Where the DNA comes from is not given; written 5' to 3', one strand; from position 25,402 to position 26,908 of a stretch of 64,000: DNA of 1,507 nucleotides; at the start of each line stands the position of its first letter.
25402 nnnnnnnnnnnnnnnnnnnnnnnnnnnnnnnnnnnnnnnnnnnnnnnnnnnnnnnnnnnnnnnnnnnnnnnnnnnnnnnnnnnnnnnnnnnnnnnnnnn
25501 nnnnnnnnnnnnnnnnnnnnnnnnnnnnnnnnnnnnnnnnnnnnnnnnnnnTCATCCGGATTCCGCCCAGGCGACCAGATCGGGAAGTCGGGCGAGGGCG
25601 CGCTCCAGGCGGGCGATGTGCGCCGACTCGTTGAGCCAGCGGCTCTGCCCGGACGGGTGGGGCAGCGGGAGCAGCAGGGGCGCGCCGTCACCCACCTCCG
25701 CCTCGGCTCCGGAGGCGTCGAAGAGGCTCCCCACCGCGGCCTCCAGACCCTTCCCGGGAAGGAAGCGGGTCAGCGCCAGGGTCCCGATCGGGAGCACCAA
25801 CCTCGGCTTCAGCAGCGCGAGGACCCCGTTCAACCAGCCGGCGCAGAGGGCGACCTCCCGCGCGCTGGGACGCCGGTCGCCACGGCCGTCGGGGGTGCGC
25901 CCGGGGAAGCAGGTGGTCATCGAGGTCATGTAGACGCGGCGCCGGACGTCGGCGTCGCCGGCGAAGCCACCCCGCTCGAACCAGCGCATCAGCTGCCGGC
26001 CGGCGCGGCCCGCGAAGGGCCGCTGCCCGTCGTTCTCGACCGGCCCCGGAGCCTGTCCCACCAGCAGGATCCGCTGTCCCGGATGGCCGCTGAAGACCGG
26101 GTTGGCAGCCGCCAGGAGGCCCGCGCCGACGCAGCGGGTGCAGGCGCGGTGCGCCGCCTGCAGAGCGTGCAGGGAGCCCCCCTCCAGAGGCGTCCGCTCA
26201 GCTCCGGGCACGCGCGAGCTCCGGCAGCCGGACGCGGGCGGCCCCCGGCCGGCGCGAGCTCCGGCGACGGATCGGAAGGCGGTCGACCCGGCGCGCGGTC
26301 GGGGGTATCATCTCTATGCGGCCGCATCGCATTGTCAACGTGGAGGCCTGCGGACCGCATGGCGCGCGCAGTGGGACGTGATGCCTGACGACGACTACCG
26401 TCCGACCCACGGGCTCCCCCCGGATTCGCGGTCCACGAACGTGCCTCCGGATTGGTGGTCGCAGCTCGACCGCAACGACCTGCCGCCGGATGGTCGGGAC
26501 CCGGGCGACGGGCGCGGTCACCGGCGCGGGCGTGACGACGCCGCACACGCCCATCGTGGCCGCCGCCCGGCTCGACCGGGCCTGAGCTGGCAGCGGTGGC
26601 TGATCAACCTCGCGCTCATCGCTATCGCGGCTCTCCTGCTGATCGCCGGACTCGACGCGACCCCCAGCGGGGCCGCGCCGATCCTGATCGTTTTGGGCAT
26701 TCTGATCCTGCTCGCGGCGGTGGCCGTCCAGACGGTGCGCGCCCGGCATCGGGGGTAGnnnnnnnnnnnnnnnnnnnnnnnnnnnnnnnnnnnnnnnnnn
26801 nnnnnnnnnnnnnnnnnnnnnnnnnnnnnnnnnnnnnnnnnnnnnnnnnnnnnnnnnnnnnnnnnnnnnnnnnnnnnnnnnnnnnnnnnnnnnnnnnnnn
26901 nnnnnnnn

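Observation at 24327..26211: Tightly coupled three-gene operon: non-canonical UDG, NDT-like protein and class-I glutamine amidotransferase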

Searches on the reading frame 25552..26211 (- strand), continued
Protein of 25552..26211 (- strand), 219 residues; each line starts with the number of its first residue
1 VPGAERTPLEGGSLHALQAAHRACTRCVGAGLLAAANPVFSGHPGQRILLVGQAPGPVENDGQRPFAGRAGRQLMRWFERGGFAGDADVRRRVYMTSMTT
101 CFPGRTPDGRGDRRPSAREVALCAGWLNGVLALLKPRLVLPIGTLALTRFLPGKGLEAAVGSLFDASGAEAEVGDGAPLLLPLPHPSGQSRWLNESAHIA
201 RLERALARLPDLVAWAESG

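Call 56: search_solved_structures(query=A4, max_evalue=0.01, show_alignments=5)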
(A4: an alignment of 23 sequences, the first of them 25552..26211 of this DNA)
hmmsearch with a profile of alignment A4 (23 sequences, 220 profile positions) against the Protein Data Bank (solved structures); distinct sequences matched with E-value up to 0.01: 31.
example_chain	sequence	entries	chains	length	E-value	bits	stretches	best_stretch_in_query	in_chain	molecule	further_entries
1ui0_A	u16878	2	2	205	7.6e-21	77.6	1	14-173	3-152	Uracil-DNA Glycosylase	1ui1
4zbx_A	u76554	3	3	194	5e-20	75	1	13-215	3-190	Uracil-DNA glycosylase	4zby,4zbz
1vk2_A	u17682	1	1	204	4.9e-18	68.5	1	9-157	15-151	Uracil-DNA glycosylase TM0511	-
1l9g_A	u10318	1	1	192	8.2e-18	67.7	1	13-157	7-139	Conserved hypothetical protein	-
6ajq_A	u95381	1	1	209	1.2e-15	60.6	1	10-163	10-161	Uracil DNA glycosylase superfamily protein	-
8iir_A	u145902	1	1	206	1.3e-15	60.5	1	11-163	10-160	Type-4 uracil-DNA glycosylase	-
6l6s_A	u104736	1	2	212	1e-14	57.6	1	10-163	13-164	Phage SPO1 DNA polymerase-related protein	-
6l5a_A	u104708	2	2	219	1.1e-14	57.5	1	10-163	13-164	Uracil DNA glycosylase superfamily protein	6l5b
8iio_A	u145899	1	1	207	1.1e-14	57.5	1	10-163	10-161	Type-4 uracil-DNA glycosylase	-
8iil_A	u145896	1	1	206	1.2e-14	57.4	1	11-163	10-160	Type-4 uracil-DNA glycosylase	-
6ioc_A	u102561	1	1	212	1.2e-14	57.4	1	10-163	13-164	Phage SPO1 DNA polymerase-related protein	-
8iiq_A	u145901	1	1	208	1.2e-14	57.4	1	10-163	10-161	Type-4 uracil-DNA glycosylase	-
8iij_A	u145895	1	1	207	1.2e-14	57.4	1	11-163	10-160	Type-4 uracil-DNA glycosylase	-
6ajs_A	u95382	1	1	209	1.2e-14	57.4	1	10-163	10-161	Uracil DNA glycosylase superfamily protein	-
8iip_A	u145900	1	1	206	1.2e-14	57.3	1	11-163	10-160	Type-4 uracil-DNA glycosylase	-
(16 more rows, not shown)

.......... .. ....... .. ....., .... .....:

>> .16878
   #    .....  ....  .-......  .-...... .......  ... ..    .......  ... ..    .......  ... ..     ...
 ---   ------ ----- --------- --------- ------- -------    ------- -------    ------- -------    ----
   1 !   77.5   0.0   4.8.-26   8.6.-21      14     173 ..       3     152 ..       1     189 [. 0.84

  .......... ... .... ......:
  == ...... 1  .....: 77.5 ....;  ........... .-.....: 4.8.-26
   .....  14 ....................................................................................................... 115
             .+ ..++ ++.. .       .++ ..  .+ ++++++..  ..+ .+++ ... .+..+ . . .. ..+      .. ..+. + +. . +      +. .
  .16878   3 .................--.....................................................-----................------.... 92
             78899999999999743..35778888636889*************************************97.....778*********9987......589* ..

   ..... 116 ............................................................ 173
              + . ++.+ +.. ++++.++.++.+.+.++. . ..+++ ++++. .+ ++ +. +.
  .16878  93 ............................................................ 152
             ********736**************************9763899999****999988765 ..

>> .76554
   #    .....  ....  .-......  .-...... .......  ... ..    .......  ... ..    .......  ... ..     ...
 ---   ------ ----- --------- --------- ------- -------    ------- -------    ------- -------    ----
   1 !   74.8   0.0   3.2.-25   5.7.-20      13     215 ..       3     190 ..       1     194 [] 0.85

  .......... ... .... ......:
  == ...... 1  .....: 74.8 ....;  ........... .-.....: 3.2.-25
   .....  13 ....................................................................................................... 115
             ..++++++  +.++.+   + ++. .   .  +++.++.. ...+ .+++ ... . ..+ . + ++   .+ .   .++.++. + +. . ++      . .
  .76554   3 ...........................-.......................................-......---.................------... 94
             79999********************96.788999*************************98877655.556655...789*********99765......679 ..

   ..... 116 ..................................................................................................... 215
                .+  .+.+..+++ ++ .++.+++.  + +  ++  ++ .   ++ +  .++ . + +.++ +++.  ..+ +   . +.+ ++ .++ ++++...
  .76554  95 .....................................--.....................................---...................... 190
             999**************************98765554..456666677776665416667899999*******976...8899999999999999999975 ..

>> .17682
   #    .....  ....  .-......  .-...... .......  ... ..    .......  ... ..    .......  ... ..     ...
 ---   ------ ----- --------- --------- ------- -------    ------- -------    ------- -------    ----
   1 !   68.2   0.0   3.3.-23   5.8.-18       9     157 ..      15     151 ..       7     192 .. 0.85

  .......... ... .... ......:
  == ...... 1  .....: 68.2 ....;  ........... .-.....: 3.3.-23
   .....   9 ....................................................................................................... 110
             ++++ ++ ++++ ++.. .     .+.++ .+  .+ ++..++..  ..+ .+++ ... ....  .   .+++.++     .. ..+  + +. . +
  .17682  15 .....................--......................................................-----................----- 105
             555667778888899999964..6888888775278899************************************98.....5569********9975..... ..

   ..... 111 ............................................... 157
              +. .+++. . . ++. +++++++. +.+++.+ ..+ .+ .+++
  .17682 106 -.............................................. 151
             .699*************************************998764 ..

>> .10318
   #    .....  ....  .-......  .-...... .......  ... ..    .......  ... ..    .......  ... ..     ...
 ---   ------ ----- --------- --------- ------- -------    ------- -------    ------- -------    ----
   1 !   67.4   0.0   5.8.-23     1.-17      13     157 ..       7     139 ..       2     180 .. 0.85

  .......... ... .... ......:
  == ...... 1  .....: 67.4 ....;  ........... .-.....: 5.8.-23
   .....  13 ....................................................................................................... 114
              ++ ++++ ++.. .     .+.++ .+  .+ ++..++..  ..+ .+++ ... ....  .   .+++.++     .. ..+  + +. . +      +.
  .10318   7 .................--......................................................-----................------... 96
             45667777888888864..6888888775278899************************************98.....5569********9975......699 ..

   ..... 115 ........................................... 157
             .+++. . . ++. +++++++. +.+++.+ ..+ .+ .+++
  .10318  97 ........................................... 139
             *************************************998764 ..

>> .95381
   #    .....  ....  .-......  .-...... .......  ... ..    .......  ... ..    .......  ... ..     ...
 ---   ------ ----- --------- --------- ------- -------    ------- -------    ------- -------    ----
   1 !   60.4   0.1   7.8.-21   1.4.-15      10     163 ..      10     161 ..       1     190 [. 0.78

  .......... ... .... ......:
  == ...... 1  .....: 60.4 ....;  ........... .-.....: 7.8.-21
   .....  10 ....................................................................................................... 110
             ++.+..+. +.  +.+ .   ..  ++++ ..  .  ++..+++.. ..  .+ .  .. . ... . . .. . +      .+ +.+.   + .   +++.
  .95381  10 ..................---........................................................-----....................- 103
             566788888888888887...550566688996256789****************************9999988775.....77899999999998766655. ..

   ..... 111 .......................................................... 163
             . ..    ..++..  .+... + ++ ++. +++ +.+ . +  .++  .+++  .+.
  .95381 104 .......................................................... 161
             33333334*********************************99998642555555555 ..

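Call 76: predict_structure(alignment_id=A7)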
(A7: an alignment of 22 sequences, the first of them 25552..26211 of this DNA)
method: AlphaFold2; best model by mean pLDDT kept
length: 219 residues; sequences in the alignment: 22
mean_pLDDT: 85.8   pTM: 0.86
mean pLDDT of the five models: 85.8, 83.7, 82.3, 78.4, 76.3
residues with pLDDT >= 90: 119; 70-90: 76; 50-70: 14; < 50: 10
segments of 3 or more residues with pLDDT < 50: 1-8
pLDDT, mean of each block of 10 residues (from residue 1): 44 85 88 82 94 64 75 92 93 89 75 83 91 96 93 94 96 92 84 88 95 93
secondary structure, 60 per line:
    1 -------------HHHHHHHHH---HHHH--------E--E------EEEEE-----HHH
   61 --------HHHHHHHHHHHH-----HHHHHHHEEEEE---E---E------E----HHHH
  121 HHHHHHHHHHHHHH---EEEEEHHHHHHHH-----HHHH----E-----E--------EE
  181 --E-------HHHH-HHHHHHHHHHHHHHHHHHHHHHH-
elements in order: H14-22 H26-29 E48-52 H69-80 H86-92 E93-97 H117-134 E138-142 H143-150 H156-159 H191-194 H196-218

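Call 79: fold_search(model_id=the predicted structure, library=pdb)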
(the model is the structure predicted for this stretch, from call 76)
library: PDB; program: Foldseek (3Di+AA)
matches with E <= 10: 750; with E <= 0.001: 61
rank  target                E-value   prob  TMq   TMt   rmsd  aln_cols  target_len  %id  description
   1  4zbx                  5.2e-12  1.00  0.69  0.77   4.0       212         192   21  Family 4 uracil-DNA glycosylase from Sulfolobus tokodaii (free form, X-ray wavelength=0.9000) (released 2015-09-09)
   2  1ui1                  5.9e-12  1.00  0.68  0.78   3.8       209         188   24  Crystal Structure Of Uracil-DNA Glycosylase From Thermus Thermophilus HB8 (released 2003-10-14)
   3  1ui0                  9.8e-12  1.00  0.68  0.76   3.8       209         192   24  Crystal Structure Of Uracil-DNA Glycosylase From Thermus Thermophilus HB8 (released 2003-10-14)
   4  8iim                  3.6e-11  1.00  0.72  0.76   4.3       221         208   26  H109K mutant of uracil DNA glycosylase X (released 2023-06-21)
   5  6l5b                  4.1e-11  1.00  0.69  0.71   4.9       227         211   28  The structure of the UdgX mutant H109E at a post-excision state (released 2020-10-28)
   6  4zby                  4.7e-11  1.00  0.68  0.76   3.9       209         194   21  Family 4 uracil-DNA glycosylase from Sulfolobus tokodaii (uracil complex form) (released 2015-09-09)
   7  8iil                  4.7e-11  1.00  0.69  0.73   5.0       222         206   26  Complex form of MsmUdgX H109G mutant and uracil- obtained from uracil DNA (ttUtt) post its cleavage by MsmUdgX H109G (released 2023-06-21)
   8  6iob                  5.3e-11  1.00  0.68  0.71   5.0       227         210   27  The structure of the H109A mutant of UdgX in complex with uracil (released 2019-07-24)
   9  6ajr                  5.7e-11  1.00  0.71  0.75   3.9       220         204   26  Complex form of Uracil DNA glycosylase X and uracil (released 2019-05-29)
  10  8iit                  6.0e-11  1.00  0.69  0.73   4.9       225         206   28  Complex form of MsmUdgX H109S/R184A double mutant and uracil- obtained from uracil DNA (ttUtt) post its cleavage by MsmU (released 2023-06-21)
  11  8iir                  6.8e-11  1.00  0.69  0.73   4.9       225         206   28  MsmUdgX H109S/Q53A double mutant (released 2023-06-21)
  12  6ajq                  7.3e-11  1.00  0.73  0.76   4.3       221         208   27  E52Q mutant form of Uracil DNA glycosylase X from Mycobacterium smegmatis. (released 2019-05-29)
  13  8iig                  7.7e-11  1.00  0.69  0.73   5.0       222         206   26  Complex form of MsmUdgX H109A mutant and uracil- obtained from uracil DNA (ttUtt) post its cleavage by UdgX H109A (released 2023-06-21)
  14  6ail                  8.2e-11  1.00  0.73  0.77   4.0       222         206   26  CRYSTAL STRUCTURE AT 1.3 ANGSTROMS RESOLUTION OF A NOVEL UDG, UdgX, FROM Mycobacterium smegmatis (released 2019-05-29)
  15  6ajs                  8.2e-11  1.00  0.71  0.74   4.4       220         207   25  H109S mutant form of Uracil DNA glycosylase X. (released 2019-05-29)
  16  6l6s_A                8.2e-11  1.00  0.69  0.72   5.0       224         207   27  The structure of the UdgX mutant H109E crosslinked to single-stranded DNA (released 2020-11-04)
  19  6l6s_B                9.9e-11  1.00  0.66  0.74   5.1       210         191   26  The structure of the UdgX mutant H109E crosslinked to single-stranded DNA (released 2020-11-04)
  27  1vk2                  3.7e-10  1.00  0.66  0.74   3.9       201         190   23  Crystal structure of Uracil-DNA glycosylase (TM0511) from Thermotoga maritima at 1.90 A resolution (released 2004-05-04)
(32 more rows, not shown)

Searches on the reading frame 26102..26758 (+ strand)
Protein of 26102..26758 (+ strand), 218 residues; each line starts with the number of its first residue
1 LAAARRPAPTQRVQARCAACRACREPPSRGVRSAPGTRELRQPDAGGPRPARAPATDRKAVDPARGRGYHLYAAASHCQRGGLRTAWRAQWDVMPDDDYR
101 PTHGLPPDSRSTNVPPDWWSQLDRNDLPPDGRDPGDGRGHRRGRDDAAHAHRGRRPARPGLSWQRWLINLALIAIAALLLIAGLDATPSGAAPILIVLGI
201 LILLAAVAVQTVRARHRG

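Call 69: search_protein_families(library=pfam, proteins=[window:26102-26758:+], max_evalue=0.001)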
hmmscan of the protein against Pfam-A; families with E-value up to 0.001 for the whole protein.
window:26102-26758:+ (218 aa): 0 families
